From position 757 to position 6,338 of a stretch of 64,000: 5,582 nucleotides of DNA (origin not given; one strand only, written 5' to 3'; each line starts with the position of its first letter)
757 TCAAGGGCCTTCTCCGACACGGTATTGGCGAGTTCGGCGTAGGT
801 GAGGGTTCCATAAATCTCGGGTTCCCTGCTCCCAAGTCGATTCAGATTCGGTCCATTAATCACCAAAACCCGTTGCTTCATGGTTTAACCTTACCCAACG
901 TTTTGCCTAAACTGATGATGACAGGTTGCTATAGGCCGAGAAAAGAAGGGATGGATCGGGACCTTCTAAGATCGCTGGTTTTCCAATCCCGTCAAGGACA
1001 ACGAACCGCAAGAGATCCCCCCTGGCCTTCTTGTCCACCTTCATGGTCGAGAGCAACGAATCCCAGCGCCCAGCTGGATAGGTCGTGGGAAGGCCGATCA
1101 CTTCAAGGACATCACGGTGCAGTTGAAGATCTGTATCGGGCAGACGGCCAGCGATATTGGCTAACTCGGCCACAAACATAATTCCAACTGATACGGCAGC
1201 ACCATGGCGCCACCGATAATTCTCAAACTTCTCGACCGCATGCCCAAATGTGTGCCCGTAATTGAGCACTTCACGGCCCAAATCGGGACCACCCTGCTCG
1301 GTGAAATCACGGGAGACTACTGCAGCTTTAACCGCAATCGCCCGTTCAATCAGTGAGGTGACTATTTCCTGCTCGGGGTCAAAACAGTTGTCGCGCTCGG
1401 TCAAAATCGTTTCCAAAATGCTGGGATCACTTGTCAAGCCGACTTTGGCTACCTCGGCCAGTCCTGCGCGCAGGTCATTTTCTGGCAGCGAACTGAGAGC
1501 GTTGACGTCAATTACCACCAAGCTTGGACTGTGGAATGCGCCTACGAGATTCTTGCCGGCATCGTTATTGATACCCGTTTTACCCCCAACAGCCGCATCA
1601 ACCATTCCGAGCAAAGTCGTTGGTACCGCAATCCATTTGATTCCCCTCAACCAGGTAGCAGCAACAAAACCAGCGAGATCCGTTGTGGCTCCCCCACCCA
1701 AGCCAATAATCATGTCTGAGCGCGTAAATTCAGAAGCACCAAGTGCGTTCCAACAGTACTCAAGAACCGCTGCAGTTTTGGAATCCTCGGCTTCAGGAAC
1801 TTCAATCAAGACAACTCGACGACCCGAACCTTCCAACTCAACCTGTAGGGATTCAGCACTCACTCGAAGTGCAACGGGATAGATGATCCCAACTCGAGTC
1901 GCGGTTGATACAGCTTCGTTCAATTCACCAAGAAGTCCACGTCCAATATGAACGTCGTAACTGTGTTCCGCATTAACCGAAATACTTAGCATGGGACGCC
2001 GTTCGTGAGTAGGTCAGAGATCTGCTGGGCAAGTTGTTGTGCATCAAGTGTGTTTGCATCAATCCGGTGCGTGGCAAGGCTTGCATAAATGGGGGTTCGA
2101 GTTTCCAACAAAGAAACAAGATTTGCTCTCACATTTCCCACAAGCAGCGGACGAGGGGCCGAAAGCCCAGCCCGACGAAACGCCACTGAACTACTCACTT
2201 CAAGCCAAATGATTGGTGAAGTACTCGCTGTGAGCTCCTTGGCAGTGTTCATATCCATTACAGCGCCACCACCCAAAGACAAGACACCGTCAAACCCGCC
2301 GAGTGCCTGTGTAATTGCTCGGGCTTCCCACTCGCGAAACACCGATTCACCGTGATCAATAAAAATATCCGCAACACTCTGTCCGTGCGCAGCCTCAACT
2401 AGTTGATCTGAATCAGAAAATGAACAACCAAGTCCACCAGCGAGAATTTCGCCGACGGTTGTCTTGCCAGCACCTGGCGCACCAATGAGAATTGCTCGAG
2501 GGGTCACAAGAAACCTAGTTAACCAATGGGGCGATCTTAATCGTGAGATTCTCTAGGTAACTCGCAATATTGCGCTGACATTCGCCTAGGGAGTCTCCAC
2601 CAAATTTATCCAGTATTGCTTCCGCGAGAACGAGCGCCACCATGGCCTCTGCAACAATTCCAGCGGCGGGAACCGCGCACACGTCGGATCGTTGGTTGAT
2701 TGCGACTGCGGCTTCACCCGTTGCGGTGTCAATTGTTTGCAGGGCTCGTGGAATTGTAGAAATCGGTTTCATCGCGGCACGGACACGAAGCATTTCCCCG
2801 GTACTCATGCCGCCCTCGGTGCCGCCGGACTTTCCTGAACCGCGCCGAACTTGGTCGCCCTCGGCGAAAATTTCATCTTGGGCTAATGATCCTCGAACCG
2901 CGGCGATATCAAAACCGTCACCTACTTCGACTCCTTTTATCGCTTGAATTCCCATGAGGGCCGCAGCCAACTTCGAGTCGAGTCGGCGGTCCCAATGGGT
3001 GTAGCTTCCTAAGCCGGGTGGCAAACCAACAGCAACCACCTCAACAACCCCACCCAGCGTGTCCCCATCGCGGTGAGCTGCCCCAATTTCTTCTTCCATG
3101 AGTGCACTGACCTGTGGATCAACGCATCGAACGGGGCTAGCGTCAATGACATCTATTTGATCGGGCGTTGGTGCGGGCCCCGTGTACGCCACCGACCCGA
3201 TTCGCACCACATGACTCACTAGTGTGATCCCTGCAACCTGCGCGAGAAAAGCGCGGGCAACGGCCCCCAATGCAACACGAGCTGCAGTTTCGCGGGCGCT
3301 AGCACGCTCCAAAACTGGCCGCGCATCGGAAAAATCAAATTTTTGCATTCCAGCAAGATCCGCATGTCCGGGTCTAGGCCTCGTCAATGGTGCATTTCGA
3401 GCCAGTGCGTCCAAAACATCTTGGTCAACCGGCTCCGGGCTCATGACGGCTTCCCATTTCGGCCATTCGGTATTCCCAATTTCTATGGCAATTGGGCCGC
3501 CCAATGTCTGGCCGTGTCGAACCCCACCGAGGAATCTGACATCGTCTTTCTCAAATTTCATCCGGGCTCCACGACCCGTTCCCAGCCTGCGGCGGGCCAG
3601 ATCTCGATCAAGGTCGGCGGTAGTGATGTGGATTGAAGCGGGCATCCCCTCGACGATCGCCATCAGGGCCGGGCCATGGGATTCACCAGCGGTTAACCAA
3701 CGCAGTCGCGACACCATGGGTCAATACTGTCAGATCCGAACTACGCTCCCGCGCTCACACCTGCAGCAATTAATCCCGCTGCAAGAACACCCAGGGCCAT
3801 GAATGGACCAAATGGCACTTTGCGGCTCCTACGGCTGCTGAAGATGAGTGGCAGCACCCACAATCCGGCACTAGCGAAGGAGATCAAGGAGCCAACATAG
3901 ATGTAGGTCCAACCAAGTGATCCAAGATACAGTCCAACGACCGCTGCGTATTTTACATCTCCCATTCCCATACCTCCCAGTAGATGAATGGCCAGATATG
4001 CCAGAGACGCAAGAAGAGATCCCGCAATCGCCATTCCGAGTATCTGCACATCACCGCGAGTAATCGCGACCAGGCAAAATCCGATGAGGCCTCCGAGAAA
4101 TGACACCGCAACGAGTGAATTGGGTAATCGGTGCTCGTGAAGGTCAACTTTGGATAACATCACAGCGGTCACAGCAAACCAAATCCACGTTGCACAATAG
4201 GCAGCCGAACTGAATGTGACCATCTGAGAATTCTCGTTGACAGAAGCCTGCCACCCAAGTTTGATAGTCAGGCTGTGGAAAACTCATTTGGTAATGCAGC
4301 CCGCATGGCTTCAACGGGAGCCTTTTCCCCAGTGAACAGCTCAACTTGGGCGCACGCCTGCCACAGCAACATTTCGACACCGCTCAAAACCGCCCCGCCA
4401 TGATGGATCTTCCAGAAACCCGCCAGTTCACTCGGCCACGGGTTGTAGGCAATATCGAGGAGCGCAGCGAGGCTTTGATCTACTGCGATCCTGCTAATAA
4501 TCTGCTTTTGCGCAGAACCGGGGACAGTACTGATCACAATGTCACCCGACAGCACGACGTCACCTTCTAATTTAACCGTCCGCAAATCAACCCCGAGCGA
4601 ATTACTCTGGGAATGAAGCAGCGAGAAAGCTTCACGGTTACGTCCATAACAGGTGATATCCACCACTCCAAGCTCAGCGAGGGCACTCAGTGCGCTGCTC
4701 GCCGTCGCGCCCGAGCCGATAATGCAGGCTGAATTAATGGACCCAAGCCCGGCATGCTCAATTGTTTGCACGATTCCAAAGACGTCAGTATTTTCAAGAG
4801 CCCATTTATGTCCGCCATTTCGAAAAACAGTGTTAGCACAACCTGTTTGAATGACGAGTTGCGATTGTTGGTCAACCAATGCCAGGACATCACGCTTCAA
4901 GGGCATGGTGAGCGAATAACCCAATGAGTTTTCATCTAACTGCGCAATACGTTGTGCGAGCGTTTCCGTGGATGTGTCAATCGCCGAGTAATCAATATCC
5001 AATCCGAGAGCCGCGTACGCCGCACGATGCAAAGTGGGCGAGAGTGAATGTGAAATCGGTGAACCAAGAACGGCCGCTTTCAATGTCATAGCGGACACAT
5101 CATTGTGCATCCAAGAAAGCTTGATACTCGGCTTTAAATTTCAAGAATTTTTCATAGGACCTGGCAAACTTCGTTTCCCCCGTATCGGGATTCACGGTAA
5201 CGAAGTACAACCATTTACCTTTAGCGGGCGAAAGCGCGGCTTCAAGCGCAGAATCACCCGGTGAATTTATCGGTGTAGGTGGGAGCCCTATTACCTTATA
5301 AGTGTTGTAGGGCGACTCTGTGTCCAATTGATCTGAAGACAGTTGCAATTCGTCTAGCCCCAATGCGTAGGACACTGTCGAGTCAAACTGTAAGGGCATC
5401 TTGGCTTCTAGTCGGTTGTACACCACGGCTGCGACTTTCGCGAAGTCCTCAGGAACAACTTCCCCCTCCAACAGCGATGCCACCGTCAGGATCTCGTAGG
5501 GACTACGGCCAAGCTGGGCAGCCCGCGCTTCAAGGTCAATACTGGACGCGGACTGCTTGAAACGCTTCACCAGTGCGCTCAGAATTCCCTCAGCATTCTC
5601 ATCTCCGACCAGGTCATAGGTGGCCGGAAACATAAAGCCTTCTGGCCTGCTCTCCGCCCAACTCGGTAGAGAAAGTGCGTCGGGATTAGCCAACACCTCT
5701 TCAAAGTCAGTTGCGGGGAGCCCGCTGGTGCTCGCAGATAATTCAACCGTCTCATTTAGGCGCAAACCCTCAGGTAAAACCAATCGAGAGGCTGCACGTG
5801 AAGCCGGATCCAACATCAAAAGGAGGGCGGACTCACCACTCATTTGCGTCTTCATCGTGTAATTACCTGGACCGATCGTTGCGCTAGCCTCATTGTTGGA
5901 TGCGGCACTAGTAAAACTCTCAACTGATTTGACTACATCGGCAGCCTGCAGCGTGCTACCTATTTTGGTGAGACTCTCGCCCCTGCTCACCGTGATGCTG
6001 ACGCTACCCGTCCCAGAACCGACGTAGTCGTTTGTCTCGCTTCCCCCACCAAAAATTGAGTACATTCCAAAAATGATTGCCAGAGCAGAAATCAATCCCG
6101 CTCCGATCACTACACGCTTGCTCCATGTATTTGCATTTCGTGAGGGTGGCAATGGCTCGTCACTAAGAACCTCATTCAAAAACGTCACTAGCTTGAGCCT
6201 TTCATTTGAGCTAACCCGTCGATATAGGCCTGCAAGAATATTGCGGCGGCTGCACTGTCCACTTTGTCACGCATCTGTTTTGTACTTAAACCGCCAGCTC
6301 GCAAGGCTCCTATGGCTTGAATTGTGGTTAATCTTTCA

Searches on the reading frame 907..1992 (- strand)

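Call 81: search_protein_families(library=pfam, max_evalue=0.00001, proteins=[window:907-1992:-])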
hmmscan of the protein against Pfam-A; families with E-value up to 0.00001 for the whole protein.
window:907-1992:- (361 aa): 3 families
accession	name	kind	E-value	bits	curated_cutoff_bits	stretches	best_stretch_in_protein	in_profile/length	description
PF01761.26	DHQ_synthase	-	3.4e-43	146.4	24.2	1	63-175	2-114/115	3-dehydroquinate synthase N-terminal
PF24621.2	DHQS_C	-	2.2e-37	128.6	27.6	1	177-323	1-144/144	3-dehydroquinate synthase C-terminal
PF00465.25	Fe-ADH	-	6e-06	26.4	31.3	0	14-127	4-131/168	Iron-containing alcohol dehydrogenase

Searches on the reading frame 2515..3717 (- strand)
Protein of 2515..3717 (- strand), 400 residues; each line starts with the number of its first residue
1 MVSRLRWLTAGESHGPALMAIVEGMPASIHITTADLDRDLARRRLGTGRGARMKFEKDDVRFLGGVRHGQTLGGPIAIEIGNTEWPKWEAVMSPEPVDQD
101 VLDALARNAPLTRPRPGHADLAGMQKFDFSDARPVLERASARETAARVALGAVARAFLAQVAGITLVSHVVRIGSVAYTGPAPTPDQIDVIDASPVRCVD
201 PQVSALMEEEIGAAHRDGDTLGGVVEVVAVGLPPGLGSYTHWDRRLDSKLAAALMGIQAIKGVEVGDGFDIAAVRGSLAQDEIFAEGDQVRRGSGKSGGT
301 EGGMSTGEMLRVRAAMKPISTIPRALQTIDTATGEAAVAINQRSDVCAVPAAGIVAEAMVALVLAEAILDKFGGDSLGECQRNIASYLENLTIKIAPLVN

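Call 81: search_protein_families(library=pfam, max_evalue=0.00001, proteins=[window:2515-3717:-])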
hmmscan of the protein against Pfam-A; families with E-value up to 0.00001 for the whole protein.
window:2515-3717:- (400 aa): 1 family
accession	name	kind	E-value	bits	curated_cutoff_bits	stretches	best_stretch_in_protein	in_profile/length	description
PF01264.26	Chorismate_synt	-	6.5e-114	380.5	27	1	5-369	1-327/327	Chorismate synthase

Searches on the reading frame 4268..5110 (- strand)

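Call 81: search_protein_families(library=pfam, max_evalue=0.00001, proteins=[window:4268-5110:-])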
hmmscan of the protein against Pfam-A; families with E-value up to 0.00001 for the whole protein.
window:4268-5110:- (280 aa): 2 families
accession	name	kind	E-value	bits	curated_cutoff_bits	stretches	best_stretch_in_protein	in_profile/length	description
PF08501.16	Shikimate_dh_N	-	7.6e-19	68.2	27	1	14-95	1-83/83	Shikimate dehydrogenase substrate binding domain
PF18317.6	SDH_C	-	3.3e-13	49.5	25.8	1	244-273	1-30/31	Shikimate 5'-dehydrogenase C-terminal domain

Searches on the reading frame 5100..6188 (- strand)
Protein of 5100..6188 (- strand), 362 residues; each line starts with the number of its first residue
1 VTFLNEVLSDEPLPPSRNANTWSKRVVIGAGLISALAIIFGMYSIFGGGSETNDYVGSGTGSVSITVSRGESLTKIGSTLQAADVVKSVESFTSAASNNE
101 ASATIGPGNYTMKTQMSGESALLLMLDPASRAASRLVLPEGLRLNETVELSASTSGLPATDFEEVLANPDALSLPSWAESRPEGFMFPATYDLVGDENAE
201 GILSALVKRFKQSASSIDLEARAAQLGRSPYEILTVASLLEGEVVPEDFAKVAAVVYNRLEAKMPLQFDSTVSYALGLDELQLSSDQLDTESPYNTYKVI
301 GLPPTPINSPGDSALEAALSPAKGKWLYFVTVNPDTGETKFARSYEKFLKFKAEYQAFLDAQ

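Call 81: search_protein_families(library=pfam, max_evalue=0.00001, proteins=[window:5100-6188:-])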
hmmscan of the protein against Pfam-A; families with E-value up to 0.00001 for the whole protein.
window:5100-6188:- (362 aa): 1 family
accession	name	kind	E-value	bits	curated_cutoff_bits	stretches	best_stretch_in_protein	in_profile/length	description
PF02618.21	YceG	-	8.4e-72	242.4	32.4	1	65-352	1-273/275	YceG-like family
